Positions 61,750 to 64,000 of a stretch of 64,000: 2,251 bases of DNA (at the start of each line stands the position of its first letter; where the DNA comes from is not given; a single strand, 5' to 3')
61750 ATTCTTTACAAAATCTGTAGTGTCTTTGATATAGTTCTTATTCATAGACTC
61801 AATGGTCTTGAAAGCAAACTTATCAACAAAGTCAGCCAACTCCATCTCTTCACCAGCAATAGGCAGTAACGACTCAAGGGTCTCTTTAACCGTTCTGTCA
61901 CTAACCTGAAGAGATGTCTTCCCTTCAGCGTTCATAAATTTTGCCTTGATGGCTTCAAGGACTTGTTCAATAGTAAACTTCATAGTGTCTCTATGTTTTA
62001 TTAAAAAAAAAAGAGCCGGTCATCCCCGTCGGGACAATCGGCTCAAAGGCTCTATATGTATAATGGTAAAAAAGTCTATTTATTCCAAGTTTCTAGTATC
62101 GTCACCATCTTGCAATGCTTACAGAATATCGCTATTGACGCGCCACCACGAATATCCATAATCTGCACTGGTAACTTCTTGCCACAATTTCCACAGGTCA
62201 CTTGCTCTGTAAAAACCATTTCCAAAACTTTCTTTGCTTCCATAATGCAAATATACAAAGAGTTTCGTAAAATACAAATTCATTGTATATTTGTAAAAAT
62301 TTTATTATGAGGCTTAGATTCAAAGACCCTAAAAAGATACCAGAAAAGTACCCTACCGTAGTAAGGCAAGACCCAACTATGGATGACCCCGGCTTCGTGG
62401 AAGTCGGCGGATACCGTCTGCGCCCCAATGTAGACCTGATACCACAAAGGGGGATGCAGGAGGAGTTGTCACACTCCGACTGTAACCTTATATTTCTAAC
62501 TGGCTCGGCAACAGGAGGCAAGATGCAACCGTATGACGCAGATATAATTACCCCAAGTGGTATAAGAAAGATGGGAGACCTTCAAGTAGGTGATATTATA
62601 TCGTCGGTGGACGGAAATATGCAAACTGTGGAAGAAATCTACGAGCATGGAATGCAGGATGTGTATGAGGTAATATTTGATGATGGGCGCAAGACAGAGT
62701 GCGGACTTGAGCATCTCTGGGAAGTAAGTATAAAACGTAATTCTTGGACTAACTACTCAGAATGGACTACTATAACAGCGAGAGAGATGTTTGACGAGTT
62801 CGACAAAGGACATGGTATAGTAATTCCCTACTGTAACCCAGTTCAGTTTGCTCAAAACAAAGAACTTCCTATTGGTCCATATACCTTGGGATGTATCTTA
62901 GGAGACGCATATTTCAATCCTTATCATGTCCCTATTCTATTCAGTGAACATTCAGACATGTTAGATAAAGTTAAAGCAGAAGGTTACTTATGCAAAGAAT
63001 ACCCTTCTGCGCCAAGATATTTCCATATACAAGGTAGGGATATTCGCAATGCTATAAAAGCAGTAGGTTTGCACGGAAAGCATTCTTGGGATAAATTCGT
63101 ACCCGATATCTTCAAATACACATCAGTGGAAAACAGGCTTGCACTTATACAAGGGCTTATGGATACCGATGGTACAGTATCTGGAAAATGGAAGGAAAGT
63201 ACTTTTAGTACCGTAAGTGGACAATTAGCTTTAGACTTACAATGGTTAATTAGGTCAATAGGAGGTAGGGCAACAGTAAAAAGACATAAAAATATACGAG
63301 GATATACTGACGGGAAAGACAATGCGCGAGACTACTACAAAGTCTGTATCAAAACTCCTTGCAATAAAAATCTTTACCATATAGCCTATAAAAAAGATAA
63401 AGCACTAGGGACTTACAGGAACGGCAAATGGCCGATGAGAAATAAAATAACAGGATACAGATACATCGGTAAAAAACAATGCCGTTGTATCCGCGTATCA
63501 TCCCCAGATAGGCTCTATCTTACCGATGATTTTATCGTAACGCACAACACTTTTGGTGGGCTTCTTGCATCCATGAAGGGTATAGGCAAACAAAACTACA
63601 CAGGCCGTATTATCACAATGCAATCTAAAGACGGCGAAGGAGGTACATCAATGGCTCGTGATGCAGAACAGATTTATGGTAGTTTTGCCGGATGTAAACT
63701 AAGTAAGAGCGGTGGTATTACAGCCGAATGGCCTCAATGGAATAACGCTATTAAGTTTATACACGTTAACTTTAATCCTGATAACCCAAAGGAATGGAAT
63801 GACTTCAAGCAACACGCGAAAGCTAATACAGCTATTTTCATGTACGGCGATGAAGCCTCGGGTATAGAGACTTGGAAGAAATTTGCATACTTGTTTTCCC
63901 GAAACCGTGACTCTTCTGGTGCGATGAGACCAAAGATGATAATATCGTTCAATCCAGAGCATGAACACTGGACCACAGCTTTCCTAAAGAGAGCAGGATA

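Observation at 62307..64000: Terminase large subunit interrupted in its Walker A loop by a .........-intein with a non-canonical (Met) first residue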

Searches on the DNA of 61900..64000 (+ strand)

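Call 4: search_dna_similar(query=window:61900-64000:+, collection=phages, mode=near)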
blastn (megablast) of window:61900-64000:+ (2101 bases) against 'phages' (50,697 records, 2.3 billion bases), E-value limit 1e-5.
No match.

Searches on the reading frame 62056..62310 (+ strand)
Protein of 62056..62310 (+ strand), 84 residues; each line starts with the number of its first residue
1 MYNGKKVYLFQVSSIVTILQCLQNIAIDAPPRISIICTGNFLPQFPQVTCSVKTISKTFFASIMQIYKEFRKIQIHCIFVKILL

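Call 41: search_protein_families(library=phrogs, proteins=[window:62056-62310:+], max_evalue=0.001)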
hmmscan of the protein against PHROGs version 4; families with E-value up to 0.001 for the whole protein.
window:62056-62310:+ (84 aa): 0 families
